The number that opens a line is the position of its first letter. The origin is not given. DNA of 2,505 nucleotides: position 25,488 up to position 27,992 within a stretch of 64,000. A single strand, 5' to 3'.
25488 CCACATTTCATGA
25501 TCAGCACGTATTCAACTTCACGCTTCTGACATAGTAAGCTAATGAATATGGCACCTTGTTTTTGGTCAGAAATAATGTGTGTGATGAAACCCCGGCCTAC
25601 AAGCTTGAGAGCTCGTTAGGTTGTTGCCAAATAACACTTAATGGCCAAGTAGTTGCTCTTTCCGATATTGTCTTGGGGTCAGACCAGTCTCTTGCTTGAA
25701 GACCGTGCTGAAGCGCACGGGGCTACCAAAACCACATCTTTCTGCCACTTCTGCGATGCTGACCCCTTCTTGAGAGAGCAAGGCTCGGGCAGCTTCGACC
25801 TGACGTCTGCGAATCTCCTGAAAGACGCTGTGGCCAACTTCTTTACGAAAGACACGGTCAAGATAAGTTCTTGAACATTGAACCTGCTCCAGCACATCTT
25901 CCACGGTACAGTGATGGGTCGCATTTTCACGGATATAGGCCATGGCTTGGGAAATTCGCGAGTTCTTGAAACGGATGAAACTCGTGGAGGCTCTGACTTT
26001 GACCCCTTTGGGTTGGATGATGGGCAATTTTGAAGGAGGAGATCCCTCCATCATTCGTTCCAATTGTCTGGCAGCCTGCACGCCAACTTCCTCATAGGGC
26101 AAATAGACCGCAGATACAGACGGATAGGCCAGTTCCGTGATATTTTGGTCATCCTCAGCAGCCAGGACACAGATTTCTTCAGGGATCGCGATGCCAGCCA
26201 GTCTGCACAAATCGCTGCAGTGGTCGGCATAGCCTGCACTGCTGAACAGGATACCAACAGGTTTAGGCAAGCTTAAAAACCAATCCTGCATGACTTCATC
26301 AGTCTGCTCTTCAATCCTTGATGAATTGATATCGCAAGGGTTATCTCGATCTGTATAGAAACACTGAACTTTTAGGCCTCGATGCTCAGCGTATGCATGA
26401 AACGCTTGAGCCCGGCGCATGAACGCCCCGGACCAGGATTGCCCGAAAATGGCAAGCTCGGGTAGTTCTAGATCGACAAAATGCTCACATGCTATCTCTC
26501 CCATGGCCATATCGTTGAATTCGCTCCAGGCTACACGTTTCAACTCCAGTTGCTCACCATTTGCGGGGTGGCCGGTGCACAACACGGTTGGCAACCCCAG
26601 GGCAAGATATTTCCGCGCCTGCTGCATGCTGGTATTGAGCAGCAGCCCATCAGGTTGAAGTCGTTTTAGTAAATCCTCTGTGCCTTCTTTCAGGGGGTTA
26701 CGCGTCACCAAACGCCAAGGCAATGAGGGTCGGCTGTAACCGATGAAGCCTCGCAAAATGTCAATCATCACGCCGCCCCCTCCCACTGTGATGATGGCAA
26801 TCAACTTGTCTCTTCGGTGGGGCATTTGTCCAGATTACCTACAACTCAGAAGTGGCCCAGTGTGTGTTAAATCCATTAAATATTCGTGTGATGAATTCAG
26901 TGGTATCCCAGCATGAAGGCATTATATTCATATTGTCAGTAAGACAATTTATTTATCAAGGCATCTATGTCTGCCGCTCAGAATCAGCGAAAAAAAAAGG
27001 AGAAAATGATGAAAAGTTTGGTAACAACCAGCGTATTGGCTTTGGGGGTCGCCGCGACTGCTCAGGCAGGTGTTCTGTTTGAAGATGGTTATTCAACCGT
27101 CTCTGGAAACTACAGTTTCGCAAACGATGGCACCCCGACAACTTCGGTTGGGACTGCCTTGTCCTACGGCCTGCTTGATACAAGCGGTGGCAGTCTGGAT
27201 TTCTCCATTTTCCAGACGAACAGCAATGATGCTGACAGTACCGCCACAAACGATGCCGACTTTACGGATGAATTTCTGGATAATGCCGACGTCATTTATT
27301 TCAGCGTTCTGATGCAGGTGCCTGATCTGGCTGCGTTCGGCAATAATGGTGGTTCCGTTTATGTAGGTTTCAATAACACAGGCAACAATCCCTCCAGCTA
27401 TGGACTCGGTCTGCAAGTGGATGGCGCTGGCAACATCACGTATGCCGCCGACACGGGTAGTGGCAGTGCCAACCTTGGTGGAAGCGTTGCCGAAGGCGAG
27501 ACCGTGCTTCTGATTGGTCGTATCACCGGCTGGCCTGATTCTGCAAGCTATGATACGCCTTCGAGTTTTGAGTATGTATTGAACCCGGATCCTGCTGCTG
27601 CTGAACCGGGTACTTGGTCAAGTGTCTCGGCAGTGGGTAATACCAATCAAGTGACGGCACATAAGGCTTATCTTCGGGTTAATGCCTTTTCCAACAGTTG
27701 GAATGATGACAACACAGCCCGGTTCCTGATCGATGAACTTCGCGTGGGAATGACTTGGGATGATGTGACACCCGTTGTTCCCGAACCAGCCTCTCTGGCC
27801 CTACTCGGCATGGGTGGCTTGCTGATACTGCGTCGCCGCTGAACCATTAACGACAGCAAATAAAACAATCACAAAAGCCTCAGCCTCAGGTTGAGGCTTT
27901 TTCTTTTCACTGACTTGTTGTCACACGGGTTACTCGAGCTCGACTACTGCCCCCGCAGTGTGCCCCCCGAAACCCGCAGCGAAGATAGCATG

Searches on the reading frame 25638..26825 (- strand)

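Call 6: search_protein_families(library=pfam, proteins=[window:25638-26825:-], max_evalue=0.001)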
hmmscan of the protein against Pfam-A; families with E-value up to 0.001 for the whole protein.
window:25638-26825:- (395 aa): 3 families
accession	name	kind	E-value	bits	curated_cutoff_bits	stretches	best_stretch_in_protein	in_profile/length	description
PF13377.12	Peripla_BP_3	-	4.9e-22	79.2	26.5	1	114-281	2-167/167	Periplasmic binding protein-like domain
PF12833.13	HTH_18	-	1.7e-21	76.7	33.6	1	313-389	3-79/80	Helix-turn-helix domain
PF00165.29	HTH_AraC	-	2.1e-20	72.8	26.6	2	352-389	6-42/42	Bacterial regulatory helix-turn-helix proteins, AraC family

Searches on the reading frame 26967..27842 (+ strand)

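Call 6: search_protein_families(library=pfam, proteins=[window:26967-27842:+], max_evalue=0.001)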
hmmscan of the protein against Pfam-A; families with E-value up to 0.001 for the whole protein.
window:26967-27842:+ (291 aa): 1 family
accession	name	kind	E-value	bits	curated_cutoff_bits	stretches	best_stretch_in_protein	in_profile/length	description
PF07589.16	PEP-CTERM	-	0.00037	20.9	20.7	1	271-291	2-23/24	PEP-CTERM motif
